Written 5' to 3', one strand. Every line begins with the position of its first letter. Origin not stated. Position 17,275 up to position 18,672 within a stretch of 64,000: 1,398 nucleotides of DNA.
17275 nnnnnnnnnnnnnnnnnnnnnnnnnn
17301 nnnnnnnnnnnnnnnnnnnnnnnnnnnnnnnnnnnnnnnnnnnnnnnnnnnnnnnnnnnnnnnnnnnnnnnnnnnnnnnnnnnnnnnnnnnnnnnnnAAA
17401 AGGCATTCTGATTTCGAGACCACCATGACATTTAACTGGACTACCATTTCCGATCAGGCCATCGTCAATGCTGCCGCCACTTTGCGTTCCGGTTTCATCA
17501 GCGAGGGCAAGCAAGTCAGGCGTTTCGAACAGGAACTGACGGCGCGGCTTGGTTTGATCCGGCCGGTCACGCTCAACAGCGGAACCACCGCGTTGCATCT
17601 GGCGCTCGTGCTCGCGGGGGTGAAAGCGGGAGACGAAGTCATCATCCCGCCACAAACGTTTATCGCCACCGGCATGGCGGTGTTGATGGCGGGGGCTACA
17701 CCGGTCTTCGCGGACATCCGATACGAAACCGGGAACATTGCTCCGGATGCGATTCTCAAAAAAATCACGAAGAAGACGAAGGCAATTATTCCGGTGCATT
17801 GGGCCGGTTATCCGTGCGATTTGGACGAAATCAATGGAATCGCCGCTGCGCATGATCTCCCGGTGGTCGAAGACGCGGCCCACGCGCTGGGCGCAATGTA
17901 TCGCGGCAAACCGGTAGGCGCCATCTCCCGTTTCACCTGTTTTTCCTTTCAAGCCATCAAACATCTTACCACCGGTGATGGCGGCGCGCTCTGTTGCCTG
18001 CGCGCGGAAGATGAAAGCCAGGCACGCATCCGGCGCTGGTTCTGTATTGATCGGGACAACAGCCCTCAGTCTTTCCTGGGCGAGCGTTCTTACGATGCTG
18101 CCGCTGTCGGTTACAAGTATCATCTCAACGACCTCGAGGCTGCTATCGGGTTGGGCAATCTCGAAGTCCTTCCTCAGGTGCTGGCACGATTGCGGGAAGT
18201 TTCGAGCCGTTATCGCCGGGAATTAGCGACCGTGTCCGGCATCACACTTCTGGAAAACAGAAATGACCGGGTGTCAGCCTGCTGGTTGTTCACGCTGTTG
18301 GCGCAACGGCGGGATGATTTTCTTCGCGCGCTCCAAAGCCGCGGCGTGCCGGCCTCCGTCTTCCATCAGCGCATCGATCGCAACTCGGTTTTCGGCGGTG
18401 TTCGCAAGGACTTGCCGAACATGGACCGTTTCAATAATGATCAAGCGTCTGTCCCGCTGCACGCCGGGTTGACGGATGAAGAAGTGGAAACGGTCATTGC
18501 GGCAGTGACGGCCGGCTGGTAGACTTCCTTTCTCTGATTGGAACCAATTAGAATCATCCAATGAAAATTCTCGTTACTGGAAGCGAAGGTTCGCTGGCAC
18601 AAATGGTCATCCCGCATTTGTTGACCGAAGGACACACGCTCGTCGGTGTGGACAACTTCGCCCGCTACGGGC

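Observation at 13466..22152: Amino-sugar locus coupling a private KASIII-ACP-ketoreductase module to an Arn/Wbp-like nucleotide-sugar pathway and a GT-C transferase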

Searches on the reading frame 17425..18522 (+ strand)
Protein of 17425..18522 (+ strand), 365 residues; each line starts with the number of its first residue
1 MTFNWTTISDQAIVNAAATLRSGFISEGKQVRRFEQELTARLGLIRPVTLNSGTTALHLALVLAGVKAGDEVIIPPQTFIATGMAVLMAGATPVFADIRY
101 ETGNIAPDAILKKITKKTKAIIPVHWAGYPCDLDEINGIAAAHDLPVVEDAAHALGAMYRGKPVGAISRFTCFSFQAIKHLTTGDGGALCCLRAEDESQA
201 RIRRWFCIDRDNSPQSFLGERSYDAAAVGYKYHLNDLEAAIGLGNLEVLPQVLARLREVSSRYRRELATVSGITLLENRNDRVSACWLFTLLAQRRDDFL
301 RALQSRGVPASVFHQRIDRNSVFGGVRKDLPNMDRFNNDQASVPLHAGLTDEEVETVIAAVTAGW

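Call 3: search_protein_families(library=pfam, proteins=[window:17425-18522:+])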
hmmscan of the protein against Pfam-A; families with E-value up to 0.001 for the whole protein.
window:17425-18522:+ (365 aa): 3 families
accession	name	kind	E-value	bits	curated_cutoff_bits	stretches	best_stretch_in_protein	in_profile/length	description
PF01041.23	DegT_DnrJ_EryC1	-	2.4e-95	320.2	19.8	1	10-361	5-359/360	DegT/DnrJ/EryC1/StrS aminotransferase family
PF00155.27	Aminotran_1_2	-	2.4e-05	24.2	19.7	1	34-158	47-193/361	Aminotransferase class I and II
PF01212.27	Beta_elim_lyase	-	2.7e-05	24.1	27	1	26-273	29-271/288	Beta-eliminating lyase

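Call 4: search_protein_families(library=ncbifam, proteins=[window:17425-18522:+])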
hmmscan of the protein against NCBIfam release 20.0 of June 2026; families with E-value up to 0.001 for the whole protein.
window:17425-18522:+ (365 aa): 19 families
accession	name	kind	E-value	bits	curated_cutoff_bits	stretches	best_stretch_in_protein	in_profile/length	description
TIGR03588.1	PseC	equivalog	1.4e-77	261.2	423.5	1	6-362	7-377/380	UDP-4-amino-4,6-dideoxy-N-acetyl-beta-L-altrosamine transaminase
TIGR04181.1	NHT_00031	hypoth_equivalog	1.1e-66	225.1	420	1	14-327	14-339/359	LegC family aminotransferase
NF008658.2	PRK11658.1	equivalog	1.2e-66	225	631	1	3-362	7-374/379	UDP-4-amino-4-deoxy-L-arabinose aminotransferase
NF008687.0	PRK11706.1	equivalog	3.7e-61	206.9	375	1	2-362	3-371/375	dTDP-4-amino-4,6-dideoxygalactose transaminase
TIGR02379.1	ECA_wecE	subfamily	2e-45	155.2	434.85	1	11-361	12-371/376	dTDP-4-amino-4,6-dideoxy-D-glucose transaminase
TIGR04427.1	PLP_DesI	equivalog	1.1e-43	149.9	650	1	27-357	50-375/390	dTDP-4-dehydro-6-deoxyglucose aminotransferase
NF011936.0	PRK15407.1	equivalog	4.2e-39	134.5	423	1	21-361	57-432/440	lipopolysaccharide biosynthesis protein RfbH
NF004621.0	PRK05957.1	equivalog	5e-08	32.1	498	1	50-151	94-200/389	pyridoxal phosphate-dependent aminotransferase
NF005816.0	PRK07682.1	equivalog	1.6e-07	30.3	620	1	54-153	100-205/390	aminotransferase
NF002878.0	PRK03321.1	subfamily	2.1e-06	26.7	374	1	32-122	60-150/352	histidinol-phosphate transaminase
NF005817.0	PRK07683.1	equivalog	1.7e-05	23.7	575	1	64-132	108-179/387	aminotransferase A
NF006569.0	PRK09082.1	subfamily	3.3e-05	23.2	420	1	41-122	87-168/386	methionine aminotransferase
NF006230.0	PRK08363.1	equivalog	4.3e-05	22.5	534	1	55-154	104-209/398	alanine aminotransferase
NF041364.1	GntC_guanitoxin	equivalog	0.0001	21.3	415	1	52-150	67-173/356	guanitoxin biosynthesis PLP-dependent (S)-gamma-hydroxy-L-arginine cyclodehydratase GntC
NF004975.0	PRK06348.1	equivalog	0.00015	20.9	549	1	56-150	101-201/384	pyridoxal phosphate-dependent aminotransferase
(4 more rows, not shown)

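Call 17: search_solved_structures(query=window:17425-18522:+, max_evalue=0.001)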
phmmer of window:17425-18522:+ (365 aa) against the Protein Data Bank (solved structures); distinct sequences matched with E-value up to 0.001: 61 (the best 60 are shown).
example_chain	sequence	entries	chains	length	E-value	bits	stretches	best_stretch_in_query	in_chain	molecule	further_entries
4zwv_A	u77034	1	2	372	4.1e-68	233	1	8-365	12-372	Putative aminotransferase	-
4xau_A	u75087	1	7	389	4.8e-68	232.8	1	8-365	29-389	Putative aminotransferase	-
4zas_A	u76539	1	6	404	3.7e-58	200.3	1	11-365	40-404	CalS13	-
7b0m_AAA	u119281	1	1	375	1.4e-53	185.3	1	20-297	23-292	Sugar aminotransferase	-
4lc3_A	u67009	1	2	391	1e-52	182.3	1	4-361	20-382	Putative UDP-4-amino-4-deoxy-l-arabinose--oxoglutarate aminotransferase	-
8sng_A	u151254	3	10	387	1.1e-51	179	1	4-361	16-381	UDP-4-amino-4-deoxy-L-arabinose--oxoglutarate aminotransferase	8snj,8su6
3bn1_A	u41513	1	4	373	6.6e-50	173.1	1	26-361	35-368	Perosamine synthetase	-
3dr7_A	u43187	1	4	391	7.5e-50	172.9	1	26-361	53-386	Putative perosamine synthetase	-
3dr4_A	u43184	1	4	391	5e-49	170.2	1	26-361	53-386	Putative perosamine synthetase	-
1mdo_A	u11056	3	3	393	3.9e-47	164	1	14-361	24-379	ArnB aminotransferase | UDP-4-amino-4-deoxy-L-arabinose--oxoglutarate aminotransferase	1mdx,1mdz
6ewj_A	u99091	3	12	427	7.8e-47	163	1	6-359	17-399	Putative capsular polysaccharide biosynthesis protein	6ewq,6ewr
4oca_A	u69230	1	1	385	2.6e-46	161.3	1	14-361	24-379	UDP-4-amino-4-deoxy-L-arabinose--oxoglutarate aminotransferase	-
5uid_A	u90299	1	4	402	5e-46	160.4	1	12-364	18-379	Aminotransferase TlmJ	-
9bgp_A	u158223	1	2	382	2.4e-44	154.8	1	8-362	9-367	aminotransferase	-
9bgr_A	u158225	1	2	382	1.7e-43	152.1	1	8-362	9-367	aminotransferase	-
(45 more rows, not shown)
